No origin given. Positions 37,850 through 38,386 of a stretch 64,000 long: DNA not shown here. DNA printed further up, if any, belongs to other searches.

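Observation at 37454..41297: Three tandem paralogous genes built only of helicase-associated (HA)-like repeats, with no catalytic domain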

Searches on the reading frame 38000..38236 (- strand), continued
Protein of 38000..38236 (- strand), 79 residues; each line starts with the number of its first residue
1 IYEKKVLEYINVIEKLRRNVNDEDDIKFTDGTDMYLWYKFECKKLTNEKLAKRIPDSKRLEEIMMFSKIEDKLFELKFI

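Call 75: fold_search(model_id=the predicted structure, library=pdb)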
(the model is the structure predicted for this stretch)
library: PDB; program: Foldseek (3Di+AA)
matches with E <= 10: 40; with E <= 0.001: 0
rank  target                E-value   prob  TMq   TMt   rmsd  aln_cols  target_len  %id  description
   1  6dkm_G                2.6e+00  0.13  0.33  0.34   8.8        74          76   16  DHD131 (released 2018-12-19)
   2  4nq0                  4.0e+00  0.06  0.29  0.14   7.4        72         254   19  Structural insights into yeast histone chaperone Hif1: a scaffold protein recruiting protein complexes to core histones (released 2014-07-16)
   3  5eiu_A                4.2e+00  0.09  0.33  0.23   9.5        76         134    6  Mini TRIM5 B-box 2 dimer C2 crystal form (released 2016-06-15)
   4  8whn                  4.2e+00  0.07  0.27  0.18   6.6        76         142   12  Crystal Structure of the cytoplasmic domain of OST1 (Ribophorin I) from Candidatus Prometheoarchaeum syntrophicum strain (released 2024-09-25)
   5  5c21_B                4.8e+00  0.11  0.34  0.14   7.5        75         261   15  Crystal structure of native HlyD from E. coli (released 2016-02-17)
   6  9lp9_A                4.8e+00  0.11  0.44  0.12  10.8        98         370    8  The cryo-EM structure of retron Eco8 in a standby state (released 2025-11-19)
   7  2x2f_D                4.8e+00  0.09  0.29  0.09   4.6        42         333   21  Dynamin 1 GTPase dimer, short axis form (released 2010-04-28)
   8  4in3_B                5.1e+00  0.10  0.32  0.06   4.0        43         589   14  Crystal Structure of the Chs5-Bch1 Exomer Cargo Adaptor Complex (released 2013-03-06)
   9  5bt1_A                5.8e+00  0.05  0.30  0.14   7.4        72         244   21  histone chaperone Hif1 playing with histone H2A-H2B dimer (released 2016-10-26)
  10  6uxp_F                6.2e+00  0.06  0.29  0.29   7.2        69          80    9  Crystal structure of BAK core domain BH3-groove-dimer in complex with phosphatidylglycerol (released 2020-09-02)
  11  6wc3_B                6.6e+00  0.06  0.38  0.34   7.6        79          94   10  Crystal structure of the SNARE Sec20 bound to Dsl1 complex subunit Tip20 (released 2020-05-27)
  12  5m36_B                6.6e+00  0.03  0.27  0.12  12.1        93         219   10  The molecular tweezer CLR01 stabilizes a disordered protein-protein interface (released 2017-11-15)
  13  4hwc_F                6.6e+00  0.03  0.28  0.27   9.6        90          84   13  Structure of ATBAG1 (released 2013-05-29)
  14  5vku_o                7.0e+00  0.02  0.25  0.08  14.4        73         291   11  An atomic structure of the human cytomegalovirus (HCMV) capsid with its securing layer of pp150 tegument protein (released 2017-06-28)
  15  5c22_B                7.5e+00  0.08  0.35  0.14   7.5        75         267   15  Crystal structure of Zn-bound HlyD from E. coli (released 2016-02-17)
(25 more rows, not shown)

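Call 78: fold_search(model_id=the predicted structure, library=viral)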
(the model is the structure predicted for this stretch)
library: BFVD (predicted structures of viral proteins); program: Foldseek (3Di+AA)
matches with E <= 10: 29; with E <= 0.001: 0
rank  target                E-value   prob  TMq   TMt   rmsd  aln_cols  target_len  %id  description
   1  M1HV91                2.0e+00  0.09  0.28  0.23   6.6        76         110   16  (no name in the UniProt tables at hand)
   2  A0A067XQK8            3.5e+00  0.14  0.45  0.33   5.8        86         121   12  (no name in the UniProt tables at hand)
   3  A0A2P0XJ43            4.5e+00  0.08  0.33  0.06   8.8        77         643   19  (no name in the UniProt tables at hand)
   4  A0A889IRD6            5.8e+00  0.06  0.37  0.29  13.4        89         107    9  (no name in the UniProt tables at hand)
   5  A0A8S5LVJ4            6.2e+00  0.04  0.27  0.30   6.9        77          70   12  Uncharacterized protein [Siphoviridae sp. ctMsr1]
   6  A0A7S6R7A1            6.2e+00  0.03  0.24  0.25   8.3        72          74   17  Uncharacterized protein [Burkholderia phage Maja]
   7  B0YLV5                7.0e+00  0.05  0.34  0.33   9.6        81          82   10  Uncharacterized protein [Glossina hytrovirus (isolate Glossina pallidipes/Ethiopia/Seibersdorf/-)]
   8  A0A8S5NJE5            7.0e+00  0.02  0.21  0.15  10.8        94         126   12  Uncharacterized protein [Siphoviridae sp. cttFh17]
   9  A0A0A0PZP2            7.5e+00  0.08  0.35  0.38   6.3        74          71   12  Uncharacterized protein [Pectobacterium bacteriophage PM2]
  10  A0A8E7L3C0            7.5e+00  0.06  0.35  0.34   8.9        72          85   19  (no name in the UniProt tables at hand)
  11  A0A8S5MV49            7.5e+00  0.05  0.29  0.20   8.9        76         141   16  DUF1492 domain-containing protein [Caudovirales sp. ctUL28]
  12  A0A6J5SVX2            7.5e+00  0.04  0.32  0.13   7.7        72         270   12  COG3740 Phage head maturation protease [uncultured Caudovirales phage]
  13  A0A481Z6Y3            8.0e+00  0.08  0.38  0.34   5.7        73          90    7  Uncharacterized protein (Fragment) [Pithovirus LCPAC202]
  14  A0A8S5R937            8.0e+00  0.08  0.37  0.30   8.2        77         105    9  Short C-terminal domain [virus sp. cti5L29]
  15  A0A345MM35            8.0e+00  0.04  0.35  0.22   8.7        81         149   18  (no name in the UniProt tables at hand)
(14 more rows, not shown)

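Call 90: search_protein_families(library=padloc, proteins=[P0024, P0006], max_evalue=0.01)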
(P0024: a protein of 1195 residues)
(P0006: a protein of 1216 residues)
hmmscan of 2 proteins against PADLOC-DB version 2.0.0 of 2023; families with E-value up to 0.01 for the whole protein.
P0024 (1195 aa): 9 families
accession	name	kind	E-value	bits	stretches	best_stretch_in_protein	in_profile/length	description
PDLC02707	PbeA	-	1.4e-21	74.8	2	99-368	360-616/672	PbeA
PDLC03659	mREase_IV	-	9.9e-16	54.8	2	324-368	508-552/945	Type IV methyl-directed restriction enzyme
PDLC03658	mREase_IV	-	5.6e-11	38.9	1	324-396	500-565/953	Type IV methyl-directed restriction enzyme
PDLC02705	PbeA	-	2.8e-06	23.8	0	326-371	577-622/691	PbeA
PDLC00722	Effector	-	3e-05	21.1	0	491-521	71-101/310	4TM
PDLC02840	DpdE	-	0.00028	17.3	1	42-137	186-279/1091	DpdE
PDLC00187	HamB1|HamB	-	0.00034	17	1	26-84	150-208/851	DEAD-box helicase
PDLC03639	MTase_III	-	0.00056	16.3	0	839-907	24-92/639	Type III methyltransferase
PDLC00200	HamB2|HamB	-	0.0013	14.8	0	29-130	158-278/865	DEAD-box helicase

P0006 (1216 aa): 0 families

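Call 91: search_solved_structures(query=A6, max_evalue=10, show_alignments=2)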
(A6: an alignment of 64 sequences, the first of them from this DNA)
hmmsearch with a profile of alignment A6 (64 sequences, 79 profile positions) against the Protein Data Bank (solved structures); distinct sequences matched with E-value up to 10: 3.
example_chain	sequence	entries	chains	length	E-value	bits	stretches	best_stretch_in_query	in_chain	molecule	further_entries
8aez_A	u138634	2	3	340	0.69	13.2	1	17-59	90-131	Envelope glycoprotein gp130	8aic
8rm1_A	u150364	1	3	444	1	12.7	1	17-59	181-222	Envelope glycoprotein gp130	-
9xsn_A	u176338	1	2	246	1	12.7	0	25-50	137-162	Hydrolase TatD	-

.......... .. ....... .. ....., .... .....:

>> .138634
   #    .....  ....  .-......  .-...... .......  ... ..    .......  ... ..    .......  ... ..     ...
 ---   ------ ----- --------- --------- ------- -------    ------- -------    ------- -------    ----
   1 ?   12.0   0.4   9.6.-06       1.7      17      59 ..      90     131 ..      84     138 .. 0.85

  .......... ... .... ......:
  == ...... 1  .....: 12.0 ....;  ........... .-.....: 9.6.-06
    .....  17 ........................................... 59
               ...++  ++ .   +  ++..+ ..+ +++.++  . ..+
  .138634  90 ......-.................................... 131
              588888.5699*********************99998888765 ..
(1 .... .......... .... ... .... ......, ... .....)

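Call 102: find_homologous_proteins(query=P0058, max_evalue=1e-10)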
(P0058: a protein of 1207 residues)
Query P0058 (1207 aa): 3137 proteins with E <= 1e-10 among 8000 candidates; the best 120 are listed.
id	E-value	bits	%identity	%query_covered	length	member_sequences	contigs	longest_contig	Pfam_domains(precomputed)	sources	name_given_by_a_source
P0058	0.0e+0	2789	100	100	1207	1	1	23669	PF03457.20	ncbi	-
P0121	0.0e+0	2473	88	100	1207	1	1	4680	PF03457.20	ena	-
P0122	0.0e+0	2444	87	100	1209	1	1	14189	PF03457.20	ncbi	-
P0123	0.0e+0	1624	72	61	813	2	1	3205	PF03457.20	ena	-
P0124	1.1e-260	886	34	86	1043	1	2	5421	PF00270.36,PF00271.38,PF03457.20,PF04851.22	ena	-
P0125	5.6e-255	867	35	98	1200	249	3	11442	PF00270.36,PF00271.38,PF03457.20,PF04851.22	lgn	-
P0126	2.0e-219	749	34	85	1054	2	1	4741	PF00270.36,PF00271.38,PF03457.20,PF04851.22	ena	-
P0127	5.0e-214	732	35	79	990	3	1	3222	PF00270.36,PF00271.38,PF03457.20,PF04851.22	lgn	-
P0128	1.1e-213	730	35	97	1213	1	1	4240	PF00270.36,PF00271.38,PF03457.20,PF04851.22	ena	-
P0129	2.4e-212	726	42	67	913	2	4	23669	PF00270.36,PF00271.38,PF03457.20,PF04851.22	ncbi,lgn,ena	-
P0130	4.9e-207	708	35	85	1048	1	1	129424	PF00270.36,PF00271.38,PF03457.20,PF04851.22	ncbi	-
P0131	3.0e-205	703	35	91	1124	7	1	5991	PF00270.36,PF00271.38,PF03457.20,PF04851.22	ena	-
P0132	6.7e-204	698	36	85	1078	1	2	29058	PF00271.38,PF03457.20,PF04851.22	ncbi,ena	-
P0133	9.7e-204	698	36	85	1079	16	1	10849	PF00271.38,PF03457.20,PF04851.22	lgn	-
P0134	4.6e-203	695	43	67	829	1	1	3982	PF00270.36,PF00271.38,PF03457.20,PF04851.22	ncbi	-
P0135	7.2e-202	691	36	85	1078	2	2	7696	PF00271.38,PF03457.20,PF04851.22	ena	-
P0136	5.3e-201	688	35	85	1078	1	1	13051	PF00271.38,PF03457.20,PF04851.22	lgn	-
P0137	1.6e-200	687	35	85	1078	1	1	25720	PF00271.38,PF03457.20,PF04851.22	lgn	-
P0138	1.9e-200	687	35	86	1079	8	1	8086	PF00271.38,PF03457.20,PF04851.22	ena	-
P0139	7.8e-200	685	36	85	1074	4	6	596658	PF00270.36,PF00271.38,PF03457.20,PF04851.22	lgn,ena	-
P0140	1.2e-198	681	35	85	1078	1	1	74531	PF00271.38,PF03457.20,PF04851.22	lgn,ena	-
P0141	6.8e-196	672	36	85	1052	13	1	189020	PF00270.36,PF00271.38,PF03457.20,PF04851.22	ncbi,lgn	-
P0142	2.1e-194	667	36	84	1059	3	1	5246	PF00270.36,PF00271.38,PF03457.20,PF04851.22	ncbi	-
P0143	7.0e-193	662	36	85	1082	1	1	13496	PF00270.36,PF00271.38,PF03457.20,PF04851.22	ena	-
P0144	3.1e-190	653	36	86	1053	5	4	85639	PF00270.36,PF00271.38,PF03457.20,PF04851.22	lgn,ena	-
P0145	9.4e-188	645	35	86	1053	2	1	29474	PF00270.36,PF00271.38,PF03457.20,PF04851.22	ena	-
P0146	9.8e-188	645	32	97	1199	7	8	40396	PF00270.36,PF00271.38,PF03457.20,PF04851.22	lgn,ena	-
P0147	1.6e-187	644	32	97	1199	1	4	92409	PF00270.36,PF00271.38,PF03457.20,PF04851.22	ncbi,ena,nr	ncbi:MAG: Helicase associated domain protein [Ruminococcus sp.]|nr:Helicase associated domain protei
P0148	3.5e-187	643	35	80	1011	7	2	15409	PF00270.36,PF00271.38,PF03457.20,PF04851.22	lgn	-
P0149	4.4e-187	642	34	79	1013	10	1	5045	PF00271.38,PF03457.20,PF04851.22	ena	-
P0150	3.2e-186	640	34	86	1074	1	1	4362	PF00270.36,PF00271.38,PF03457.20,PF04851.22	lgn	-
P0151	7.0e-185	635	34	86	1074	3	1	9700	PF00270.36,PF00271.38,PF03457.20,PF04851.22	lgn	-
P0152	5.0e-182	626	32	97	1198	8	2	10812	PF00270.36,PF00271.38,PF03457.20,PF04851.22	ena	-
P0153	1.7e-181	624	45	55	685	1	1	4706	PF00270.36,PF00271.38,PF03457.20,PF04851.22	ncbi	-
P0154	3.5e-181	623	31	97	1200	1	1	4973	PF00270.36,PF00271.38,PF03457.20,PF04851.22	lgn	-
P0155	5.2e-181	622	34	79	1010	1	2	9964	PF00270.36,PF00271.38,PF03457.20,PF04851.22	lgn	-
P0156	2.8e-179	617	34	79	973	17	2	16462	PF00270.36,PF00271.38,PF03457.20,PF04851.22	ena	-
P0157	4.0e-178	613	36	73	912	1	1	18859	PF00270.36,PF00271.38,PF03457.20,PF04851.22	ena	-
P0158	8.3e-178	612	31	97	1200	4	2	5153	PF00270.36,PF00271.38,PF03457.20,PF04851.22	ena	-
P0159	5.6e-177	609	34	79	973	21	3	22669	PF00270.36,PF00271.38,PF03457.20,PF04851.22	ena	-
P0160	6.3e-177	609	33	85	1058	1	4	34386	PF00270.36,PF00271.38,PF03457.20,PF04851.22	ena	-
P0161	7.8e-177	608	34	79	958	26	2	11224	PF00270.36,PF00271.38,PF03457.20,PF04851.22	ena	-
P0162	1.7e-176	607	32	97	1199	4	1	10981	PF00270.36,PF00271.38,PF03457.20,PF04851.22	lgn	-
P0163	7.5e-176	605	35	72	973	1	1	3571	PF00271.38,PF03457.20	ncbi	-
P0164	2.1e-174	600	31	97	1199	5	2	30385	PF00270.36,PF00271.38,PF03457.20,PF04851.22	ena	-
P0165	8.4e-173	595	36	79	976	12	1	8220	PF00270.36,PF00271.38,PF03457.20,PF04851.22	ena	-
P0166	1.1e-172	595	32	97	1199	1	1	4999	PF00270.36,PF00271.38,PF03457.20,PF04851.22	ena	-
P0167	6.3e-172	592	34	79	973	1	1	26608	PF00270.36,PF00271.38,PF03457.20,PF04851.22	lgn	-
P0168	1.7e-170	587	35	78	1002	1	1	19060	PF00270.36,PF00271.38,PF03457.20,PF04851.22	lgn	-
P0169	2.3e-169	584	33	85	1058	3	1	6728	PF00270.36,PF00271.38,PF03457.20,PF04851.22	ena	-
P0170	3.0e-169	583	37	73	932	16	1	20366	PF00271.38,PF03457.20,PF04851.22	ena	-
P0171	2.0e-168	581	34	79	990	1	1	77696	PF00270.36,PF00271.38,PF03457.20,PF04851.22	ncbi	-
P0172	6.8e-167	576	34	79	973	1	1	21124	PF00270.36,PF00271.38,PF03457.20,PF04851.22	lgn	-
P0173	2.2e-166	574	35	79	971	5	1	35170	PF00270.36,PF00271.38,PF03457.20,PF04851.22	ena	-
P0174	5.8e-166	572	35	73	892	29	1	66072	PF00270.36,PF00271.38,PF03457.20,PF04851.22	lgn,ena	-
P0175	6.8e-166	572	34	79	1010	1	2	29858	PF00271.38,PF03457.20,PF04851.22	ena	-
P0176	9.5e-166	572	37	67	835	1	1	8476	PF00270.36,PF00271.38,PF03457.20,PF04851.22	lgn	-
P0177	2.1e-165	571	36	68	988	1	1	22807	PF00270.36,PF00271.38,PF03457.20,PF04851.22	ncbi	-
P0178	3.2e-165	570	37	67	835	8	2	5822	PF00271.38,PF03457.20,PF04851.22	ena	-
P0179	6.9e-165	569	34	79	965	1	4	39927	PF00270.36,PF00271.38,PF03457.20,PF04851.22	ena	-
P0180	1.1e-164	568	34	73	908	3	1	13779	PF00270.36,PF00271.38,PF03457.20,PF04851.22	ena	-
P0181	2.7e-164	567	33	80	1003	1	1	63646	PF00271.38,PF03457.20,PF04851.22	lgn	-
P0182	9.6e-164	565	34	79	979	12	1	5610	PF00270.36,PF00271.38,PF03457.20,PF04851.22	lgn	-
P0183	3.6e-163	563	32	79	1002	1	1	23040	PF00270.36,PF00271.38,PF03457.20,PF04851.22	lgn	-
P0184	4.6e-163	563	36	67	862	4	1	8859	PF00270.36,PF00271.38,PF03457.20,PF04851.22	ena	-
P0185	6.6e-163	562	36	67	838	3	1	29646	PF00270.36,PF00271.38,PF03457.20,PF04851.22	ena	-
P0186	1.5e-162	561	38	67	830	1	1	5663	PF00271.38,PF03457.20,PF04851.22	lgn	-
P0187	5.0e-161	556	33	79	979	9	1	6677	PF00270.36,PF00271.38,PF03457.20,PF04851.22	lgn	-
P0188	3.9e-160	553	38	67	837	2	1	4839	PF00271.38,PF03457.20,PF04851.22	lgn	-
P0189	4.9e-160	553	36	73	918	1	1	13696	PF00270.36,PF00271.38,PF03457.20,PF04851.22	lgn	-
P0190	7.0e-160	552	34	80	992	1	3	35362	PF00270.36,PF00271.38,PF03457.20,PF04851.22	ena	-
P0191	1.2e-158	548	37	67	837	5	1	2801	PF00270.36,PF00271.38,PF03457.20,PF04851.22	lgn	-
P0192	1.4e-158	548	35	73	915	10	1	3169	PF13173.13,PF00270.36,PF00271.38,PF03457.20,PF04851.22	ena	-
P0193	1.9e-158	548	37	66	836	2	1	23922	PF00270.36,PF00271.38,PF03457.20,PF04851.22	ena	-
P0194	6.0e-157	543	35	73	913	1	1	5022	PF00270.36,PF00271.38,PF03457.20,PF04851.22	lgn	-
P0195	1.3e-156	541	34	73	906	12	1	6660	PF00270.36,PF00271.38,PF03457.20,PF04851.22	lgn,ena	-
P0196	1.6e-156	541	35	67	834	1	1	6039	PF00270.36,PF00271.38,PF03457.20,PF04851.22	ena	-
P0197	1.9e-156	541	36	66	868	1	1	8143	PF00270.36,PF00271.38,PF03457.20,PF04851.22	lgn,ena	-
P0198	7.9e-156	539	35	73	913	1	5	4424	PF00270.36,PF00271.38,PF03457.20,PF04851.22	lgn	-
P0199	4.3e-155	536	36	66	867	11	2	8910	PF00270.36,PF00271.38,PF03457.20,PF04851.22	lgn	-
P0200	7.9e-155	536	36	67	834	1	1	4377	PF00270.36,PF00271.38,PF03457.20,PF04851.22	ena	-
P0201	9.4e-155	535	36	67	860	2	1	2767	PF00270.36,PF00271.38,PF03457.20,PF04851.22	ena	-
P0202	1.8e-154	534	37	67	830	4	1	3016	PF00270.36,PF00271.38,PF03457.20,PF04851.22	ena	-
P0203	2.1e-154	534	37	67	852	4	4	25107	PF00270.36,PF00271.38,PF03457.20,PF04851.22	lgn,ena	-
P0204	2.8e-154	534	33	79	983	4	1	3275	PF00270.36,PF00271.38,PF03457.20,PF04851.22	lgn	-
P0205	3.2e-154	534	35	73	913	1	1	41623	PF00270.36,PF00271.38,PF03457.20,PF04851.22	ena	-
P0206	3.6e-154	533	37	66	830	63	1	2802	PF00270.36,PF00271.38,PF03457.20,PF04851.22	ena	-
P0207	4.0e-154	533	36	66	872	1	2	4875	PF00270.36,PF00271.38,PF03457.20,PF04851.22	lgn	-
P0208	1.4e-153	531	35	73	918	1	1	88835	PF00270.36,PF00271.38,PF03457.20,PF04851.22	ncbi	-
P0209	2.0e-153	531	35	73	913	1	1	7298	PF00270.36,PF00271.38,PF03457.20,PF04851.22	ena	-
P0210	7.3e-153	529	35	67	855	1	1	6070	PF00271.38,PF03457.20,PF04851.22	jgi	-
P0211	2.9e-151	524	36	67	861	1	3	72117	PF00270.36,PF00271.38,PF03457.20,PF04851.22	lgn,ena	-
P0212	9.2e-150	519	34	66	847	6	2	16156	PF00270.36,PF00271.38,PF03457.20,PF04851.22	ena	-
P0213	1.1e-148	515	36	68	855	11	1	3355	PF00270.36,PF00271.38,PF03457.20,PF04851.22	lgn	-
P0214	1.1e-148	515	35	67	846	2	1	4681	PF00271.38,PF03457.20,PF04851.22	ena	-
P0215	4.6e-148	513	36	66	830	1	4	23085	PF00270.36,PF00271.38,PF03457.20,PF04851.22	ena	-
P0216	6.0e-148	513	36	66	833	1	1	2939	PF00270.36,PF00271.38,PF03457.20,PF04851.22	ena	-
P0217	4.6e-147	510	36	59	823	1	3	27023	PF00270.36,PF00271.38,PF03457.20,PF04851.22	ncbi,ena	-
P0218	5.6e-147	510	38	61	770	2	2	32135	PF00270.36,PF00271.38,PF03457.20,PF04851.22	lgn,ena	-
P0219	7.8e-147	509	38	60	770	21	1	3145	PF00271.38,PF03457.20,PF04851.22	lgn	-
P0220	8.6e-146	506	36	64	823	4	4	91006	PF00271.38,PF03457.20,PF04851.22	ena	-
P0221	1.4e-145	505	37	65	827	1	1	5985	PF00270.36,PF00271.38,PF03457.20,PF04851.22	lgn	-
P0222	1.4e-145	505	36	67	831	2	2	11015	PF00270.36,PF00271.38,PF03457.20,PF04851.22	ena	-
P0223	2.2e-145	504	34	67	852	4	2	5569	PF00270.36,PF00271.38,PF03457.20,PF04851.22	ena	-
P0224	1.2e-144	502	36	66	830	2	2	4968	PF00270.36,PF00271.38,PF03457.20,PF04851.22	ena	-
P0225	4.0e-144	500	36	59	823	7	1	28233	PF00270.36,PF00271.38,PF03457.20,PF04851.22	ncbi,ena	-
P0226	9.9e-144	499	35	61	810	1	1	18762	PF00270.36,PF00271.38,PF03457.20,PF04851.22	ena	-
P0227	1.4e-143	498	35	66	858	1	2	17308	PF00270.36,PF00271.38,PF03457.20,PF04851.22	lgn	-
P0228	2.2e-143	498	35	61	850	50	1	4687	PF00270.36,PF00271.38,PF03457.20,PF04851.22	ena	-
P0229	2.2e-143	498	35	67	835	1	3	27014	PF00270.36,PF00271.38,PF03457.20,PF04851.22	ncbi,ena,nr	ncbi:MAG: hypothetical protein DBX97_03100 [Collinsella tanakaei]|nr:MAG: hypothetical protein DBX97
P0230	1.6e-142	495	37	61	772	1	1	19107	PF00270.36,PF00271.38,PF03457.20,PF04851.22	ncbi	-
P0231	2.2e-142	494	37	55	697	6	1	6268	PF00270.36,PF00271.38,PF03457.20,PF04851.22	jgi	-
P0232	2.8e-142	494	31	79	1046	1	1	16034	PF00270.36,PF00271.38,PF03457.20,PF04851.22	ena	-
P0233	3.9e-142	494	33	67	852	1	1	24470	PF00270.36,PF00271.38,PF03457.20,PF04851.22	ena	-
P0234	4.3e-142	493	37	61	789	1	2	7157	PF00270.36,PF00271.38,PF03457.20,PF04851.22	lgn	-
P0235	4.7e-142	493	36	59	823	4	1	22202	PF00270.36,PF00271.38,PF03457.20,PF04851.22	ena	-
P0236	9.1e-142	492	34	62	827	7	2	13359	PF00270.36,PF00271.38,PF03457.20,PF04851.22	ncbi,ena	-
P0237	1.4e-141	492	35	61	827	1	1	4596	PF00270.36,PF00271.38,PF03457.20,PF04851.22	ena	-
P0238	2.7e-141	491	33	67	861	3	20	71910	PF00270.36,PF00271.38,PF03457.20,PF04851.22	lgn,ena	-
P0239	3.0e-141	491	36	61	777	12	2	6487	PF00270.36,PF00271.38,PF03457.20,PF04851.22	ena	-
